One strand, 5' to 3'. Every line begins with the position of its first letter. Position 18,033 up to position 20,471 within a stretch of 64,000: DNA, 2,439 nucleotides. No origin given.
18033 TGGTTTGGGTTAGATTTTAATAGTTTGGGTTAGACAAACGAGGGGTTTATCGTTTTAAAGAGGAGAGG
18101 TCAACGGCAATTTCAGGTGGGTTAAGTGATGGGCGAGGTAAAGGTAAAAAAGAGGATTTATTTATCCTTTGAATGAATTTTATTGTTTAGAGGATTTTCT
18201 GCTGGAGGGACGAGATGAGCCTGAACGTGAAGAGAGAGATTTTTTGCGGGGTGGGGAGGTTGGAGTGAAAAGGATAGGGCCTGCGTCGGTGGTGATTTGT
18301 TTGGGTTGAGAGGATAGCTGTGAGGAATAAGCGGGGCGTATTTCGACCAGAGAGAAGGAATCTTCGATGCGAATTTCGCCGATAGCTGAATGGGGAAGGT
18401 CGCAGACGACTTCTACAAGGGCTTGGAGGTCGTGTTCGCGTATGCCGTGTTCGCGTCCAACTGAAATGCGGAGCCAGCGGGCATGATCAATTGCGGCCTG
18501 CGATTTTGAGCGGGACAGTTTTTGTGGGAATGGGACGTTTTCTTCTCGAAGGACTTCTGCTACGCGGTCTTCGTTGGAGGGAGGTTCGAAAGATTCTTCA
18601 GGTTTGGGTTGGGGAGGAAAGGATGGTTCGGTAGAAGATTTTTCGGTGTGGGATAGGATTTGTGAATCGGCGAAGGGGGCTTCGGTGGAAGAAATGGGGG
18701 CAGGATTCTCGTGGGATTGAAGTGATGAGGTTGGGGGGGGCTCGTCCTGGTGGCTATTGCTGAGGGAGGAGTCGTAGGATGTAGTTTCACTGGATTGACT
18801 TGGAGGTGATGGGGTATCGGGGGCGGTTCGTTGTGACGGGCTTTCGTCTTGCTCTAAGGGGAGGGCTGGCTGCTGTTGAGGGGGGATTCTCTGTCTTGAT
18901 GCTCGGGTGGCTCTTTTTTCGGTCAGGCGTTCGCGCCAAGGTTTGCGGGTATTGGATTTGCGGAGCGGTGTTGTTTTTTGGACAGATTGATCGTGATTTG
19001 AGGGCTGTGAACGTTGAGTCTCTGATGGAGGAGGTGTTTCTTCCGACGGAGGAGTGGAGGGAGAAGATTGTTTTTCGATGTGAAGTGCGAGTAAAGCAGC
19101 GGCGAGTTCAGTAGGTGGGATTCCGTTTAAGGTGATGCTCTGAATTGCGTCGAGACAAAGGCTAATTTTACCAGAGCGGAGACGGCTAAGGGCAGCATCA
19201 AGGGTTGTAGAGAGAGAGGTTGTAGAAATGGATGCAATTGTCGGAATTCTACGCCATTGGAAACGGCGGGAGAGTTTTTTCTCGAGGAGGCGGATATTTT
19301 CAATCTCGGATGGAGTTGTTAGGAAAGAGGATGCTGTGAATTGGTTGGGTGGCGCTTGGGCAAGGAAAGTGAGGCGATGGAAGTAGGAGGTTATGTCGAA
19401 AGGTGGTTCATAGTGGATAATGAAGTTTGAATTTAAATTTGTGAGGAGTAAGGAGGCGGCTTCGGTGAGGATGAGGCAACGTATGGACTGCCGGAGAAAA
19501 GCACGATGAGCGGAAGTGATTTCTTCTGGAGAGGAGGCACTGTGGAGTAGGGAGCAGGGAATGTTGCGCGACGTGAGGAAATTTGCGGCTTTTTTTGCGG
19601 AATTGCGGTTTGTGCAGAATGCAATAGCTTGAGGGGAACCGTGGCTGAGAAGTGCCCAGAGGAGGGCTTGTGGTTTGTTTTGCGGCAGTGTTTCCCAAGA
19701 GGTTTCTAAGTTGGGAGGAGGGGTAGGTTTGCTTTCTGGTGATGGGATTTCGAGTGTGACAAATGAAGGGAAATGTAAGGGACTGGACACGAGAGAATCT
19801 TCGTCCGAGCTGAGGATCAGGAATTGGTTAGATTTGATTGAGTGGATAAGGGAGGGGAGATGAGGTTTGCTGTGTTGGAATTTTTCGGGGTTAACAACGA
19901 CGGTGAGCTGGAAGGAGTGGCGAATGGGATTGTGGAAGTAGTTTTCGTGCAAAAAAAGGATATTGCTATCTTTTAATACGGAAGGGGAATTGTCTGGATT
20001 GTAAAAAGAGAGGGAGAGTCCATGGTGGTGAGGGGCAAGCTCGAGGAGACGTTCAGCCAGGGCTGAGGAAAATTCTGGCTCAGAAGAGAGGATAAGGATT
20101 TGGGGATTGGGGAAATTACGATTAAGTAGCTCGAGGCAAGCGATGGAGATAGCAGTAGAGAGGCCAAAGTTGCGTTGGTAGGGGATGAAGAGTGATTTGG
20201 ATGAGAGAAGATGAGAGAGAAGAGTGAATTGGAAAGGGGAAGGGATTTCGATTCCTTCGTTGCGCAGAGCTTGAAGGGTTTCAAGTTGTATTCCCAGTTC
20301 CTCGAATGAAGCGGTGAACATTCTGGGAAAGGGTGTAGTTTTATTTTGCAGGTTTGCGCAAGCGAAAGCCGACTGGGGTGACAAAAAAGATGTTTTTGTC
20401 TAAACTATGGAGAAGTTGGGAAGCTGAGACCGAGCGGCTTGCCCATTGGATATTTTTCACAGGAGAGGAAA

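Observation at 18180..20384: DEAD-box helicase scaffold with every catalytic motif substituted but a DbpA-like RNA-binding tail retained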

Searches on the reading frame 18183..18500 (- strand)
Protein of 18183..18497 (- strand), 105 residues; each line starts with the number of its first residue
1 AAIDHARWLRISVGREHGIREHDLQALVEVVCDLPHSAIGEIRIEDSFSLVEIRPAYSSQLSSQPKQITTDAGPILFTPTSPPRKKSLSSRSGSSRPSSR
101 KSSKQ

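Call 27: search_solved_structures(query=window:18183-18497:-, max_evalue=10, show_alignments=5)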
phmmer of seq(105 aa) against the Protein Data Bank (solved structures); distinct sequences matched with E-value up to 10: 0.
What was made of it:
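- Tried and rejected: phmmer of the RBD alone against PDB gave no hit (call 27).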

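Call 68: search_solved_structures(query=A2, max_evalue=1, show_alignments=5)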
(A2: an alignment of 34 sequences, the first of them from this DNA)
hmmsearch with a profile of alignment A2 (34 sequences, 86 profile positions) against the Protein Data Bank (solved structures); distinct sequences matched with E-value up to 1: 9.
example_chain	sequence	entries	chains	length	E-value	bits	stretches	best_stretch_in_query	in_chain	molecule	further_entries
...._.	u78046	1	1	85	3.3e-21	78.3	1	4-79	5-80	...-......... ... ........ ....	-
2g0c_A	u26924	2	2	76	2.7e-15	59.4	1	8-80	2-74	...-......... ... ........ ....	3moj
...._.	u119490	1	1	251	1.2e-14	57.3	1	3-79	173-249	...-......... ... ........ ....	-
7pli_A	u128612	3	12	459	2.9e-14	56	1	3-79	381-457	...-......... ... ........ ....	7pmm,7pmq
2ki2_A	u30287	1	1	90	0.075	16.3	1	48-84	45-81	Ss-DNA binding protein 12RNP2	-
9jlo_A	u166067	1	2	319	0.46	13.8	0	5-33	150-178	L-lactate dehydrogenase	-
2dnp_A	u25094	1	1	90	0.57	13.5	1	43-85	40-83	RNA-binding protein 14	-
5x8p_v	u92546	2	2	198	0.78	13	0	57-82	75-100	protein cS22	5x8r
2dnq_A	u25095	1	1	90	0.9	12.8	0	43-84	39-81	RNA-binding protein 4B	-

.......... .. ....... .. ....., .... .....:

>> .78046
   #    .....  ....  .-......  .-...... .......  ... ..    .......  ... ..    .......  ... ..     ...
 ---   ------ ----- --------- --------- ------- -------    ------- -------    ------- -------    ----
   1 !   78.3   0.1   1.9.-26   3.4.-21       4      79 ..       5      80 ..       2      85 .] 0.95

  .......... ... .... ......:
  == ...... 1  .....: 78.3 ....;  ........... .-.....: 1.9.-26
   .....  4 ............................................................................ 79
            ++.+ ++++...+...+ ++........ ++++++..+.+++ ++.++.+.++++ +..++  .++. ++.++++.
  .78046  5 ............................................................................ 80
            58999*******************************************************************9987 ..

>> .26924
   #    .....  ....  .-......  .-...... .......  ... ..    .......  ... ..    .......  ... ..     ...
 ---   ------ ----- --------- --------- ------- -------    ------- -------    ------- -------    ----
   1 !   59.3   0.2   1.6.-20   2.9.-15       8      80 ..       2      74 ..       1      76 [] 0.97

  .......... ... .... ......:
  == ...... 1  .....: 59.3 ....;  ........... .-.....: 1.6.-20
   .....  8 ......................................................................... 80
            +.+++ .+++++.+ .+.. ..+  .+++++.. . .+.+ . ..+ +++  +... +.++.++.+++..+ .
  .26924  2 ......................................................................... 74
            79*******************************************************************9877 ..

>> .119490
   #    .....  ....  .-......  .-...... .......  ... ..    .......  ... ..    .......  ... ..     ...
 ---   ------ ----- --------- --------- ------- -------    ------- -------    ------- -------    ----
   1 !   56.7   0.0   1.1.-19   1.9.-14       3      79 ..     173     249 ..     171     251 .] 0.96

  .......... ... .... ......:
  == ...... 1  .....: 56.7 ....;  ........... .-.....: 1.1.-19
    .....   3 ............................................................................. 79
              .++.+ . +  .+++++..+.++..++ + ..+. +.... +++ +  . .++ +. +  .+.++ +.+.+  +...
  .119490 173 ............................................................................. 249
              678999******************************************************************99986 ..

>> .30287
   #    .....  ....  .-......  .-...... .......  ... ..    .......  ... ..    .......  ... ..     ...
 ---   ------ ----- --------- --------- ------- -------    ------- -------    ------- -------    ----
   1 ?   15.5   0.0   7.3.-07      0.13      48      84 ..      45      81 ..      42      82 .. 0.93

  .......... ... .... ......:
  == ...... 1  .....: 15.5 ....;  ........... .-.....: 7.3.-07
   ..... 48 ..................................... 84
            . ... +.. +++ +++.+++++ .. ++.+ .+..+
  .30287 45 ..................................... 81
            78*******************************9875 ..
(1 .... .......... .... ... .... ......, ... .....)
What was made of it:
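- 18252..18488 (-): DbpA-family (DeaD-type) RRM-like RNA-binding domain, residues 612-690. The family profile hits the E. coli DeaD RBD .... best (call 68).
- On DeaD/CsdA subfamily: The RBD family profile hits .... (DeaD RBD) best (call 68).
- Closest known: Thermus thermophilus Hera. Different: The Hera RBD was not matched by the RBD profile at E<=1 (call 68).
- Closest known: DbpA / YxiN. Different: The RBD family profile (A2) matches them less well than it matches DeaD (call 68).
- Tried and rejected: A family profile was needed (call 68).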

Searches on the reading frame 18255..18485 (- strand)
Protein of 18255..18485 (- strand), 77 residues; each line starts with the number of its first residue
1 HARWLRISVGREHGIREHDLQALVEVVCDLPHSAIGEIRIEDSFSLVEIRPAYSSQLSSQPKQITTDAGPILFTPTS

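Call 57: find_related_loci(query=window:18255-18485:-, collection=metagenome_contigs, flank=5000)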
Query seq(77 aa) (77 aa) in metagenome_contigs; peptide patterns used: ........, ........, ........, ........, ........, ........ (x = any residue, [..] = any of these).
481 stretches matched a pattern, but none encodes a relative of the query by tblastn (E <= 1e-3).

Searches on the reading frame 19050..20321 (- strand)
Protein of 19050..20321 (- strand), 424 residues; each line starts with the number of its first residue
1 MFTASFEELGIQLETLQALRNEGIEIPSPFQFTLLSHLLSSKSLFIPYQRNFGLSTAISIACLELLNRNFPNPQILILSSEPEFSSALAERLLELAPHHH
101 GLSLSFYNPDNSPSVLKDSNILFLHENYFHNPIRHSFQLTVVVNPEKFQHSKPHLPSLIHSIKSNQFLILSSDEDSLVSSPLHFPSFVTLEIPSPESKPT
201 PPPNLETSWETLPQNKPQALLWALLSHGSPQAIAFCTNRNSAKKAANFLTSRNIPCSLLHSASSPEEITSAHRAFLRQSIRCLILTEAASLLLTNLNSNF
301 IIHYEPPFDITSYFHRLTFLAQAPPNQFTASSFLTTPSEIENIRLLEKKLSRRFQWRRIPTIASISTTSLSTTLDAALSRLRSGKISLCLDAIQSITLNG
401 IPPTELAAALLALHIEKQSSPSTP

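Call 30: find_homologous_proteins(query=window:19050-20321:-, max_evalue=0.001)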
Query window:19050-20321:- (424 aa): 13 proteins with E <= 0.001 among 8000 candidates.
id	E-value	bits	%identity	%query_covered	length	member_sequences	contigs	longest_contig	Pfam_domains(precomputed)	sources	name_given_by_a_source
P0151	3.8e-10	58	21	42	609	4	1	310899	PF00270.36,PF03880.22,PF00271.38,PF04851.22,PF25399.2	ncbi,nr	ncbi:MAG: DEAD/DEAH box helicase [Xanthomonadaceae bacterium]|nr:DEAD/DEAH box helicase [Xanthomonad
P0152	3.0e-9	55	28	38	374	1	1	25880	PF00270.36,PF00271.38,PF04851.22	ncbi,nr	ncbi:MAG: DEAD/DEAH box helicase [Chlorobi bacterium]|nr:DEAD/DEAH box helicase [Chlorobiota bacteri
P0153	3.0e-9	55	28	38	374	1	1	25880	PF00270.36,PF00271.38,PF04851.22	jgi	-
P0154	8.8e-8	50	23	75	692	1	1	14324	PF00270.36,PF00271.38,PF03323.19,PF04851.22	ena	-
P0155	1.8e-7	49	23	98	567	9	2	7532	PF00270.36,PF03880.22,PF00271.38,PF04851.22,PF25399.2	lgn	-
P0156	4.1e-7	48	27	37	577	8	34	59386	PF00270.36,PF00271.38,PF04851.22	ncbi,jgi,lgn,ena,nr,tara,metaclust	ncbi:MAG: hypothetical protein CL674_08410 [Bdellovibrionaceae bacterium]|nr:hypothetical protein [P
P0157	3.6e-6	44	20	91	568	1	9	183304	PF00270.36,PF03880.22,PF00271.38,PF04851.22,PF25399.2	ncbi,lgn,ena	-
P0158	5.2e-5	41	23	84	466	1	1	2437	PF00270.36,PF00271.38,PF04851.22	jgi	-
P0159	1.6e-4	39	31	17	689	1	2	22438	PF00270.36,PF03880.22,PF00271.38,PF04851.22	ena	-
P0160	1.6e-4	39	31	17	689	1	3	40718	PF00270.36,PF03880.22,PF00271.38,PF04851.22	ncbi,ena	-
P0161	1.7e-4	39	31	17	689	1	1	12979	PF00270.36,PF03880.22,PF00271.38,PF04851.22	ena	-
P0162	1.7e-4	39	31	17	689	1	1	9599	PF00270.36,PF03880.22,PF00271.38,PF04851.22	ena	-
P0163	1.7e-4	39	31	17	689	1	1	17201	PF00270.36,PF03880.22,PF00271.38,PF04851.22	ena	-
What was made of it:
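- Tried and rejected: With the core alone it gave only 13 weak canonical helicases (call 30).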
